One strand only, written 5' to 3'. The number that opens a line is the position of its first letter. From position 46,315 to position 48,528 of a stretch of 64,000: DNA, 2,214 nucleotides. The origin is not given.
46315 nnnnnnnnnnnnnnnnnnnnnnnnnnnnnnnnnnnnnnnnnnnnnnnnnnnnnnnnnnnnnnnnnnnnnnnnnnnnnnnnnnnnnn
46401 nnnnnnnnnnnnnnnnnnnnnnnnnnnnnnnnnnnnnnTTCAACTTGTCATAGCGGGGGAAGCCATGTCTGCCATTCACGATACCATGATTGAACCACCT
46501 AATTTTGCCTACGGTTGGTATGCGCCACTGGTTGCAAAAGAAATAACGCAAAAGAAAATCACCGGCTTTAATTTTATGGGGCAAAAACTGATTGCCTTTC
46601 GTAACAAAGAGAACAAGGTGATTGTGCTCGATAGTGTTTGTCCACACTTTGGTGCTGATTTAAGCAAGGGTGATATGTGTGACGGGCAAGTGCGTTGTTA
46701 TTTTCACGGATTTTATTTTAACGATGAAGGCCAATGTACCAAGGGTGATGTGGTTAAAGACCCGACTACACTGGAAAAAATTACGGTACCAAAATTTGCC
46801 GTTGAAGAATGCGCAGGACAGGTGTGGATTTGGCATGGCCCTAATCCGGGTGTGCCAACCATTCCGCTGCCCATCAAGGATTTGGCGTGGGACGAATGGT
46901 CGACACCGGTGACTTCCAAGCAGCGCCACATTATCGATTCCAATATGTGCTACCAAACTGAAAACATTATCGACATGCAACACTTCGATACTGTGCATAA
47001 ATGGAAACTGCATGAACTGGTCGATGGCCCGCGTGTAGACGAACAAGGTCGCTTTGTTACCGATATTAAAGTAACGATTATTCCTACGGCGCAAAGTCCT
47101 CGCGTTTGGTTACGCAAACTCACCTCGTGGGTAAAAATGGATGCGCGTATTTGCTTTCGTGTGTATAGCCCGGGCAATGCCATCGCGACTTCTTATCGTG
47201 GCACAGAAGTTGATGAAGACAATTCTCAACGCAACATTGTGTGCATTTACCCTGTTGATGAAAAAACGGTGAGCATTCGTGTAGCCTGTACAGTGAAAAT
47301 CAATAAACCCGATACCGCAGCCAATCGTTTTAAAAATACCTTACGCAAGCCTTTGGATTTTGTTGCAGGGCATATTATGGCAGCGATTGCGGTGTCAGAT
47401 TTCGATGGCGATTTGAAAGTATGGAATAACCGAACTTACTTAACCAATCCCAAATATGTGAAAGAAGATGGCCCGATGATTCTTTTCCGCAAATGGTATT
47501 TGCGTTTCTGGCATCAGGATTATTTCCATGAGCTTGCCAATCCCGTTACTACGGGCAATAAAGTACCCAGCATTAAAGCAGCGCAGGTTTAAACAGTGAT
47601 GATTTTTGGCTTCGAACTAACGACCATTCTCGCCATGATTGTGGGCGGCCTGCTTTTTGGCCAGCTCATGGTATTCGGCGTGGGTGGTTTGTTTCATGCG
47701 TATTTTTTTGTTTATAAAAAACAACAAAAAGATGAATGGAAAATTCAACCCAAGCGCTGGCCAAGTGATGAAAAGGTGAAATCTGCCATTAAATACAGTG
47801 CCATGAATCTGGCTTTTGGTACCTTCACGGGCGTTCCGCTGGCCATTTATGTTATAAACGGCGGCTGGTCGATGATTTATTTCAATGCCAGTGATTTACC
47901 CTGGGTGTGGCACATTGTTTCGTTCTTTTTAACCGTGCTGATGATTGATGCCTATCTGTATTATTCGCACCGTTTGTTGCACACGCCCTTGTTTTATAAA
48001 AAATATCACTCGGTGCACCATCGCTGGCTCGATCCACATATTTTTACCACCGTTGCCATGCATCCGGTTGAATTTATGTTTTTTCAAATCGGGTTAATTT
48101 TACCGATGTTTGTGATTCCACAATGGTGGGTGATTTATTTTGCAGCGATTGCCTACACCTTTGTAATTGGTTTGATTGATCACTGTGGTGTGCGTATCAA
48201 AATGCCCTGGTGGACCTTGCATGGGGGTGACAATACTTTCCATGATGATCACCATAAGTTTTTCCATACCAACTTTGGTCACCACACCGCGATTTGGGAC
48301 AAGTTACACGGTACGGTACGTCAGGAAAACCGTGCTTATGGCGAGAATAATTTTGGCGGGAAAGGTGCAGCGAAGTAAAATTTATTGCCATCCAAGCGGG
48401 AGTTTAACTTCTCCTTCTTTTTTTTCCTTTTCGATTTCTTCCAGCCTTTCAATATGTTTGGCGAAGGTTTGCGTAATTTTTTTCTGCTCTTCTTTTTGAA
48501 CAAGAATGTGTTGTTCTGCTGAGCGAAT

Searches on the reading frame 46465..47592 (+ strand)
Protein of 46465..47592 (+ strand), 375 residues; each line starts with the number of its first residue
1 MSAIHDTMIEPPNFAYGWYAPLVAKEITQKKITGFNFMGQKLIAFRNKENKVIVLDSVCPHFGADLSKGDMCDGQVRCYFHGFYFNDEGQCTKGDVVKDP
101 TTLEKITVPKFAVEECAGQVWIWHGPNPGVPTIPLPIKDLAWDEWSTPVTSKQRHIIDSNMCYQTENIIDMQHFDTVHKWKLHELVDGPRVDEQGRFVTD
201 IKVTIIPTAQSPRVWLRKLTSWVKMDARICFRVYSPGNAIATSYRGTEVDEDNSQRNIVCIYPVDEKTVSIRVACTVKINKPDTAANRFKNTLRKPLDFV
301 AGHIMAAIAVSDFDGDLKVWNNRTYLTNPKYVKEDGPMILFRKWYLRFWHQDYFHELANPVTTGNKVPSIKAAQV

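Call 4: search_protein_families(library=pfam, proteins=[window:46465-47592:+], max_evalue=0.01)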
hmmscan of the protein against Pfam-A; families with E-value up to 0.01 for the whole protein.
window:46465-47592:+ (375 aa): 2 families
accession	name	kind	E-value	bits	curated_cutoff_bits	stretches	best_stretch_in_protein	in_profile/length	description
PF19298.5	KshA_C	-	4.2e-18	66.6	23.3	1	122-349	1-207/207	3-Ketosteroid 9alpha-hydroxylase C-terminal domain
PF00355.32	Rieske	-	1.3e-15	57.5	20.3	1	18-95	2-79/88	Rieske [2Fe-2S] domain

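Call 14: find_related_loci(query=window:46465-47592:+, collection=genome_contigs, flank=10000)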
Query window:46465-47592:+ (375 aa) in genome_contigs; peptide patterns used: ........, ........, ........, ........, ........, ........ (x = any residue, [..] = any of these).
22 stretches matched a pattern; 1 encode a relative of the query (tblastn E <= 1e-3); 1 distinct loci.
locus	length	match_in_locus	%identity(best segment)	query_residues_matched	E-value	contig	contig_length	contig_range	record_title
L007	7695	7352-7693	87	2-115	7e-68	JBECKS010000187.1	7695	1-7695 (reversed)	MAG: Pseudomonadales bacterium isolate ETDI11 k127_3035469, whole genome shotgun sequence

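Call 50: search_protein_families(library=ncbifam, proteins=[L007:1083-2075:+], max_evalue=0.001)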
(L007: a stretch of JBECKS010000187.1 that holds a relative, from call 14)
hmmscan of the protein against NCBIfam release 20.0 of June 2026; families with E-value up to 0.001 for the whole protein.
L007:1083-2075:+ (330 aa): 12 families
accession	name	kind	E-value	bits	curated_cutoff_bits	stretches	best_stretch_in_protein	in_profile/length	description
TIGR02249.1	integrase_gron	subfamily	1.3e-123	412.4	265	1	15-326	1-313/315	integron integrase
NF011946.0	PRK15417.1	equivalog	1.6e-92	310.3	435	1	10-327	11-329/337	integron integrase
NF040815.2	recomb_XerA_Arch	equivalog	2.6e-46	158.3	220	2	18-192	2-174/263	site-specific tyrosine recombinase/integron integrase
TIGR02224.1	recomb_XerC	equivalog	3.3e-39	135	335.15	2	249-313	213-277/295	tyrosine recombinase XerC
TIGR02225.1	recomb_XerD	equivalog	8e-38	130.4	329.6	2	246-315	207-276/290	site-specific tyrosine recombinase XerD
NF001399.0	PRK00283.1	subfamily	2e-36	125.8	279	1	26-315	20-285/300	tyrosine recombinase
NF002331.0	PRK01287.1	subfamily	1.7e-34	119.4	371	2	249-313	247-312/365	site-specific tyrosine recombinase XerC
NF003462.0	PRK05084.1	equivalog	1.4e-17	63.4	267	2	270-315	301-346/360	tyrosine recombinase XerS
NF007371.0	PRK09871.1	subfamily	1.7e-11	44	222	1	252-312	113-173/198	tyrosine-type DNA invertase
NF007370.0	PRK09870.1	subfamily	4.2e-11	42.8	221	1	256-312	122-178/200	tyrosine-type DNA invertase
NF040693.1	recomb_GmtY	equivalog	2.3e-08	33.7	340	0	272-312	391-431/441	gamma-mobile-trio recombinase GmtY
NF002685.0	PRK02436.1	equivalog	4.9e-07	29.8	178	1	19-192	5-173/245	site-specific tyrosine recombinase XerD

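Call 51: find_related_loci(query=window:46465-47592:+, collection=metagenome_contigs, flank=10000)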
Query window:46465-47592:+ (375 aa) in metagenome_contigs; peptide patterns used: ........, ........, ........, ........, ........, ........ (x = any residue, [..] = any of these).
15 stretches matched a pattern, but none encodes a relative of the query by tblastn (E <= 1e-3).

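Call 64: find_related_loci(query=L007:1083-2075:+, collection=metagenome_contigs, flank=4000)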
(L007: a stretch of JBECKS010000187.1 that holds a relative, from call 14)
Query L007:1083-2075:+ (330 aa) in metagenome_contigs; peptide patterns used: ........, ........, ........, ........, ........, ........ (x = any residue, [..] = any of these).
89 stretches matched a pattern; 7 encode a relative of the query (tblastn E <= 1e-3); 7 distinct loci.
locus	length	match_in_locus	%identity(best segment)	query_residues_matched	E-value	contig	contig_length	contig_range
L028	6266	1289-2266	54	1-326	7e-122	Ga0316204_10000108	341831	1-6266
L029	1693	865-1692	46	12-286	2e-85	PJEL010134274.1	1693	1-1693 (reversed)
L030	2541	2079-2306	47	147-222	4e-15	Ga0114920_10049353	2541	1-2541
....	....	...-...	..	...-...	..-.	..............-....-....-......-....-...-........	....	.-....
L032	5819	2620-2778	41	257-310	3e-7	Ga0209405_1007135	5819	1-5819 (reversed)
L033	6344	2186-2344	41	257-310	3e-7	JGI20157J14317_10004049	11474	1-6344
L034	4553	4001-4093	55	280-310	3e-6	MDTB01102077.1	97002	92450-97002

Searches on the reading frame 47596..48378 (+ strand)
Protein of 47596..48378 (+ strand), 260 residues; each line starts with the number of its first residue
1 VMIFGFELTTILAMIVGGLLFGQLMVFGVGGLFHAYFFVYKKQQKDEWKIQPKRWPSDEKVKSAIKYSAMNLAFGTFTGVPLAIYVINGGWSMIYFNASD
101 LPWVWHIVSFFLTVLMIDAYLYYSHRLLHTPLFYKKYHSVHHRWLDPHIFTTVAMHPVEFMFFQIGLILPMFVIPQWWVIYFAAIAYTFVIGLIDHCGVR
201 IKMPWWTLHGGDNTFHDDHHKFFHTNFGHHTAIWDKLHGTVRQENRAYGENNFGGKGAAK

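Call 4: search_protein_families(library=pfam, proteins=[window:47596-48378:+], max_evalue=0.01)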
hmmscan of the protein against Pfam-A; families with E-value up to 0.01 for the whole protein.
window:47596-48378:+ (260 aa): 1 family
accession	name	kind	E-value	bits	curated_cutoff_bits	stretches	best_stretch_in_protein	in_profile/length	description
PF04116.19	FA_hydroxylase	-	2.1e-23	83.7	31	1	111-240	2-132/132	Fatty acid hydroxylase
